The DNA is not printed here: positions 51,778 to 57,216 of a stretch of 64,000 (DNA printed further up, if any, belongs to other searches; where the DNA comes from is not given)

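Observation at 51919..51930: A single in-frame TAA splits a 4,029-codon surface-protein reading frame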

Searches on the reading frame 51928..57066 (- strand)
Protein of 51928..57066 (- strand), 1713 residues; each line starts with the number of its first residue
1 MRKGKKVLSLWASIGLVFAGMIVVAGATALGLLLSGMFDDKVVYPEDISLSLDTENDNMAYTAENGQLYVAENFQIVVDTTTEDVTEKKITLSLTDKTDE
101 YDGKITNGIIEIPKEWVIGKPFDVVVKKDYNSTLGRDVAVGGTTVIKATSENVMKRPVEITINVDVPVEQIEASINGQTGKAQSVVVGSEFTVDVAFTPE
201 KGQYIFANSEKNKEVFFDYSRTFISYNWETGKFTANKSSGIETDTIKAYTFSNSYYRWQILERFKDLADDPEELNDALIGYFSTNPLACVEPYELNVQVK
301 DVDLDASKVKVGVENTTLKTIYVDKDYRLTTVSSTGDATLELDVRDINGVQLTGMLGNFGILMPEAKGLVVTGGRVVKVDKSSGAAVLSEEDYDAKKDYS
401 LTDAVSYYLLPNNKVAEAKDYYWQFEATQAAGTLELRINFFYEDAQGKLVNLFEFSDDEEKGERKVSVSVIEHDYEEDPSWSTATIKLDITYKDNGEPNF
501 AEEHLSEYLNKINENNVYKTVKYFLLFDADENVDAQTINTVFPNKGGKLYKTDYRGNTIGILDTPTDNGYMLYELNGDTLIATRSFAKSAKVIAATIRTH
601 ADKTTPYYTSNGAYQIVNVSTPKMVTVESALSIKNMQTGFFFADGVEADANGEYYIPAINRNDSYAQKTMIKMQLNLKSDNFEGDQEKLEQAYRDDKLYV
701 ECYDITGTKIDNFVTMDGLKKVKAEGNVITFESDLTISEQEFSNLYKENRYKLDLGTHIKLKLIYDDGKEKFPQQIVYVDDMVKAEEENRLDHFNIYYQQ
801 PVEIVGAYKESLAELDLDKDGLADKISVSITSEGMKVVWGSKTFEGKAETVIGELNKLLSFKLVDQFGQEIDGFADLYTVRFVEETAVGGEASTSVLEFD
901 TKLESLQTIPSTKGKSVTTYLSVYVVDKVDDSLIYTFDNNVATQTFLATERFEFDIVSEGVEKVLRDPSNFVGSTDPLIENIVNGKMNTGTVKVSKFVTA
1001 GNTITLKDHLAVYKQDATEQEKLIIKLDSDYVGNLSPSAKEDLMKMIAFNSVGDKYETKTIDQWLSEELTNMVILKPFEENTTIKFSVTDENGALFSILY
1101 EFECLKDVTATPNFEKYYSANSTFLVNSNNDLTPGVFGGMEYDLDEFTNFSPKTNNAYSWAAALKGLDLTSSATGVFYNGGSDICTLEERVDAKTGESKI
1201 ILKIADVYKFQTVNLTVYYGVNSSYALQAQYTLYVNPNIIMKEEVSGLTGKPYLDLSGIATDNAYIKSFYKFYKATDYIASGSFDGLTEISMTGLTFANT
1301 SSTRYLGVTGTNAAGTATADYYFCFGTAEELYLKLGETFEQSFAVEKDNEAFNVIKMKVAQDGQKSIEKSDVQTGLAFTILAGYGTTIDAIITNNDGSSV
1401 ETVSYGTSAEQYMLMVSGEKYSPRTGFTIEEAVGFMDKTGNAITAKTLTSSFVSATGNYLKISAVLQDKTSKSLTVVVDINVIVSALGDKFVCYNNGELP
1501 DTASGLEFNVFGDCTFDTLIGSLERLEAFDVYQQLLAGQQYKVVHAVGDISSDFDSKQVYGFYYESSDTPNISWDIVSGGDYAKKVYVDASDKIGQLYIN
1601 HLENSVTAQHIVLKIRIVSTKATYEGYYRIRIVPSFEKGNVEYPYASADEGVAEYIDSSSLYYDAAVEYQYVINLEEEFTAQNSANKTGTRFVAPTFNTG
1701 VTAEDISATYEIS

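Call 7: search_protein_families(library=pfam, proteins=[window:51928-57066:-], max_evalue=0.01)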
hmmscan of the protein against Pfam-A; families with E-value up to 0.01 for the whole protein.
window:51928-57066:- (1713 aa): 0 families

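Call 14: list_cluster_members(proteins=[P0001, window:51928-57066:-, window:45007-51924:-])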
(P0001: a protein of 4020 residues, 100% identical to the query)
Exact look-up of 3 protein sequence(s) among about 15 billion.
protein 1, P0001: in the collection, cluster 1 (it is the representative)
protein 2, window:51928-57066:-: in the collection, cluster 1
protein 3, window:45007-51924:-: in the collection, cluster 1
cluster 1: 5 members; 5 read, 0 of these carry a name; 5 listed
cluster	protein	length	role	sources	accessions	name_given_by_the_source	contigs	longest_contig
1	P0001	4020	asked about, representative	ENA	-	-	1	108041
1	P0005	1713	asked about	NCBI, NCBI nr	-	-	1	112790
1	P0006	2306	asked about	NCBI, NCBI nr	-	-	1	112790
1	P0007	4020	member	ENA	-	-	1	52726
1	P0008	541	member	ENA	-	-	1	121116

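Call 56: search_protein_families(library=ncbifam, proteins=[window:51928-57066:-], max_evalue=0.01)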
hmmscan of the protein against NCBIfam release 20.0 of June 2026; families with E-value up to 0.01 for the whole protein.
window:51928-57066:- (1713 aa): 0 families
